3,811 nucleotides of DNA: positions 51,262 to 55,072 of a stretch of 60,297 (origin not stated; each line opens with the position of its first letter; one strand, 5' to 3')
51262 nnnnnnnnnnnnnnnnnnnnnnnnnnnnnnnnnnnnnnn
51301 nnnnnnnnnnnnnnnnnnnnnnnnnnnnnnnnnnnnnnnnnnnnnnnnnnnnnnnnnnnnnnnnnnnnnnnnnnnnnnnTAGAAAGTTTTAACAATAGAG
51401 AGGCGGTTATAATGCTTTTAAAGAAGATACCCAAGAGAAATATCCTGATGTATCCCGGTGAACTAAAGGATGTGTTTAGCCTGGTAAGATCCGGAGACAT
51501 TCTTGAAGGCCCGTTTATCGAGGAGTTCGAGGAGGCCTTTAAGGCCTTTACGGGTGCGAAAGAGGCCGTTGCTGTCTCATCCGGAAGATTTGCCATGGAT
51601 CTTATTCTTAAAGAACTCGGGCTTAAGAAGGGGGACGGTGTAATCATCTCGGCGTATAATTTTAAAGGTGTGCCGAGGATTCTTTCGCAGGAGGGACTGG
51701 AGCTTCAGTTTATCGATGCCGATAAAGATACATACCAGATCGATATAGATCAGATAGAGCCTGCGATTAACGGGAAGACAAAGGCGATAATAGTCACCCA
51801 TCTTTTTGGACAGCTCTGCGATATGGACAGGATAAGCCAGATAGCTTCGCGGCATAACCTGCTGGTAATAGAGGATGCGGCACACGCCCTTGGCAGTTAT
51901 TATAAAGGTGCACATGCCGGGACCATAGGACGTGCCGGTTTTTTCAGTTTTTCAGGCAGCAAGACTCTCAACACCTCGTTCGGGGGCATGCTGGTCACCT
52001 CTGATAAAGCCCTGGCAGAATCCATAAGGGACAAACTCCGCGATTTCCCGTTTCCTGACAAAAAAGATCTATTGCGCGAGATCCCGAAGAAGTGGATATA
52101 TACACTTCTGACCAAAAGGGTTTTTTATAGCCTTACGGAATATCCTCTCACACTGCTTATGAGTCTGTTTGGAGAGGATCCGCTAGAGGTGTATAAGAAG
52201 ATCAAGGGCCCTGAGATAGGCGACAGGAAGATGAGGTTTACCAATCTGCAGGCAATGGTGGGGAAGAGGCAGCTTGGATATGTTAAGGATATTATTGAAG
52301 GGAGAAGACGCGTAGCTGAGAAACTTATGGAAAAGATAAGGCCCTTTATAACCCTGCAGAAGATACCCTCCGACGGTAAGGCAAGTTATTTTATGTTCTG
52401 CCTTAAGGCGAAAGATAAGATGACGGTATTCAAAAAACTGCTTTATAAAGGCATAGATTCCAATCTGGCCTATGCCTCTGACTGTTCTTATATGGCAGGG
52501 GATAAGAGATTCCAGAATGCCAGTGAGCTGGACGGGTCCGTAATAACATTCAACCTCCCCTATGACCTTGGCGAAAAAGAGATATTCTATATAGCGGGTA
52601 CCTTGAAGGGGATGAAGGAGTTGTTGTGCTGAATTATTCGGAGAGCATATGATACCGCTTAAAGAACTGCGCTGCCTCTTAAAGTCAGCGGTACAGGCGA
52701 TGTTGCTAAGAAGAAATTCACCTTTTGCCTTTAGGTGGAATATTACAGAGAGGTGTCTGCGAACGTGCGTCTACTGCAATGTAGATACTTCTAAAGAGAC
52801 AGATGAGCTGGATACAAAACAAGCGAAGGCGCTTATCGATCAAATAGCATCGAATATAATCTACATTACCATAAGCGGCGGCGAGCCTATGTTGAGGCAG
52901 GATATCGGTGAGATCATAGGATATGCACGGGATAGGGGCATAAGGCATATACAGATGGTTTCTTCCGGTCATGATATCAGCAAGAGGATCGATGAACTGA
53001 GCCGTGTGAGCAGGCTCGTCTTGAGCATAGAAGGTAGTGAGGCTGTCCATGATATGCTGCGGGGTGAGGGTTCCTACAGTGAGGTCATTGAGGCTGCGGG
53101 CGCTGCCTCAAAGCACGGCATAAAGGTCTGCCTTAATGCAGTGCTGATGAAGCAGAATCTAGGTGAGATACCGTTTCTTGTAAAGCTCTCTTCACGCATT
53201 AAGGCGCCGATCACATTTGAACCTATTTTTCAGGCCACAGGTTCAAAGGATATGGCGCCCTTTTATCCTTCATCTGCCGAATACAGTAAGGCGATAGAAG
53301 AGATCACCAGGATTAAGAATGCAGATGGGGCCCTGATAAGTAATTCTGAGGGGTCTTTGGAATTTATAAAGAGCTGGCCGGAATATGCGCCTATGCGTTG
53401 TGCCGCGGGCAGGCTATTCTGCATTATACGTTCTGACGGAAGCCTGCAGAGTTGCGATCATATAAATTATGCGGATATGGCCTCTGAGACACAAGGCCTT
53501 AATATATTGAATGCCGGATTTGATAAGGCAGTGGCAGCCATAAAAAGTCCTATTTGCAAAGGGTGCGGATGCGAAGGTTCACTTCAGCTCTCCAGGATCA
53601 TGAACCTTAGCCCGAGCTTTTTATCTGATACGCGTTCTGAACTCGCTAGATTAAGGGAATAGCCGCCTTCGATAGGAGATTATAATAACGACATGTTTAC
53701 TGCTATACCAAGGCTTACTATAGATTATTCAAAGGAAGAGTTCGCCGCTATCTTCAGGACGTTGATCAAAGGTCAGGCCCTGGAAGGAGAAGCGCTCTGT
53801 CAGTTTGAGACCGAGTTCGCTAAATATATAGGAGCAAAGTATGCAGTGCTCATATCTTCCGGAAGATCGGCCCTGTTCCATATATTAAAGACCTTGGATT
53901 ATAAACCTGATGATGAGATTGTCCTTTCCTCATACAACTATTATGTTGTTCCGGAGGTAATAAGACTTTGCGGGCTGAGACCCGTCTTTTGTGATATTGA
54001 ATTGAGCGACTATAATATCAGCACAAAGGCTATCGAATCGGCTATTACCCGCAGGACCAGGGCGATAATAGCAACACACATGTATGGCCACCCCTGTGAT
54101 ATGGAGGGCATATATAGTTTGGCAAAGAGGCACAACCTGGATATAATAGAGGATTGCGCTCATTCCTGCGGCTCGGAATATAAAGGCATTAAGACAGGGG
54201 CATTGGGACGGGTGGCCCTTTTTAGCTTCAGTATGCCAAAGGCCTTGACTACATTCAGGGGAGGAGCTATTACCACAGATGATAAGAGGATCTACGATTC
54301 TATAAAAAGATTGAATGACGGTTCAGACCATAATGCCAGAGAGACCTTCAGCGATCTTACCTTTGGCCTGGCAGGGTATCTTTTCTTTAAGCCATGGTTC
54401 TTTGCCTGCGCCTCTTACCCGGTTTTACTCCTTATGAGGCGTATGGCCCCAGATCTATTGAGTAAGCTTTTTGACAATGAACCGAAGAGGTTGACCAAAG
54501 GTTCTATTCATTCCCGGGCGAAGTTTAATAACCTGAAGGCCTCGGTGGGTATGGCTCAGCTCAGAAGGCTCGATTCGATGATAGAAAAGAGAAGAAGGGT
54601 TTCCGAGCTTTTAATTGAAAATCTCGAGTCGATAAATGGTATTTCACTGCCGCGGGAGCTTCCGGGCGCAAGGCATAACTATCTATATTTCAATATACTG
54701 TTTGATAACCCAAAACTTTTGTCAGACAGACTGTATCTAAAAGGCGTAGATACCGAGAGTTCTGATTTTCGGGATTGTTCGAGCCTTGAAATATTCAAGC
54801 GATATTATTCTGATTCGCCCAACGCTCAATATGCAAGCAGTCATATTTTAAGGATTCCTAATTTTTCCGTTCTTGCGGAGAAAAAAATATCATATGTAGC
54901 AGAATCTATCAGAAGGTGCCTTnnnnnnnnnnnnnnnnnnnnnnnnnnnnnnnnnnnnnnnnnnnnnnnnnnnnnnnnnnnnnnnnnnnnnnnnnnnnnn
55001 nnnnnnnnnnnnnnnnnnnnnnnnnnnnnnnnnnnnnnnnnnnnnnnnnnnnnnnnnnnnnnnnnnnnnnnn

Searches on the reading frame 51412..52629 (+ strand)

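Call 52: search_protein_families(library=pfam, proteins=[window:51412-52629:+], max_evalue=0.0001)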
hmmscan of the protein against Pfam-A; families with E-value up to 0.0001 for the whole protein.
window:51412-52629:+ (406 aa): 5 families
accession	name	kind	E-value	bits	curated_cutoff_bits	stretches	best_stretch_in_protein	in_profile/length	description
PF01041.23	DegT_DnrJ_EryC1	-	1e-69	235.9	19.8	1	18-394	8-355/360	DegT/DnrJ/EryC1/StrS aminotransferase family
PF00155.27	Aminotran_1_2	-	4e-13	49.7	19.7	1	36-171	44-205/361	Aminotransferase class I and II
PF01053.26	Cys_Met_Meta_PP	-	5e-09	35.6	27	1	34-163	52-181/381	Cys/Met metabolism PLP-dependent enzyme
PF00266.25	Aminotran_5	-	1.3e-08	34.6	21.5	1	36-186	45-203/371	Aminotransferase class-V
PF01212.27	Beta_elim_lyase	-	6.2e-07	29.5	27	1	36-290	34-215/288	Beta-eliminating lyase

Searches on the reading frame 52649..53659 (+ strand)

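Call 52: search_protein_families(library=pfam, proteins=[window:52649-53659:+], max_evalue=0.0001)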
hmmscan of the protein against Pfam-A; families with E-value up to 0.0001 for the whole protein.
window:52649-53659:+ (337 aa): 1 family
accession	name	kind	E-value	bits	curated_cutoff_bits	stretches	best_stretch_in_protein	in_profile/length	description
PF04055.27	Radical_SAM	-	8.3e-23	81.8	29.5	1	31-175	2-160/166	Radical SAM superfamily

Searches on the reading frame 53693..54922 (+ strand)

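Call 52: search_protein_families(library=pfam, proteins=[window:53693-54922:+], max_evalue=0.0001)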
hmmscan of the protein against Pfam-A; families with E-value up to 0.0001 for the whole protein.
window:53693-54922:+ (410 aa): 2 families
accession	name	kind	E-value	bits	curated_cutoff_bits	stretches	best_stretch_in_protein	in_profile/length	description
PF01041.23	DegT_DnrJ_EryC1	-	2.5e-77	261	19.8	2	13-225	4-217/360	DegT/DnrJ/EryC1/StrS aminotransferase family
PF00155.27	Aminotran_1_2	-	8.7e-09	35.5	19.7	1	37-207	46-244/361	Aminotransferase class I and II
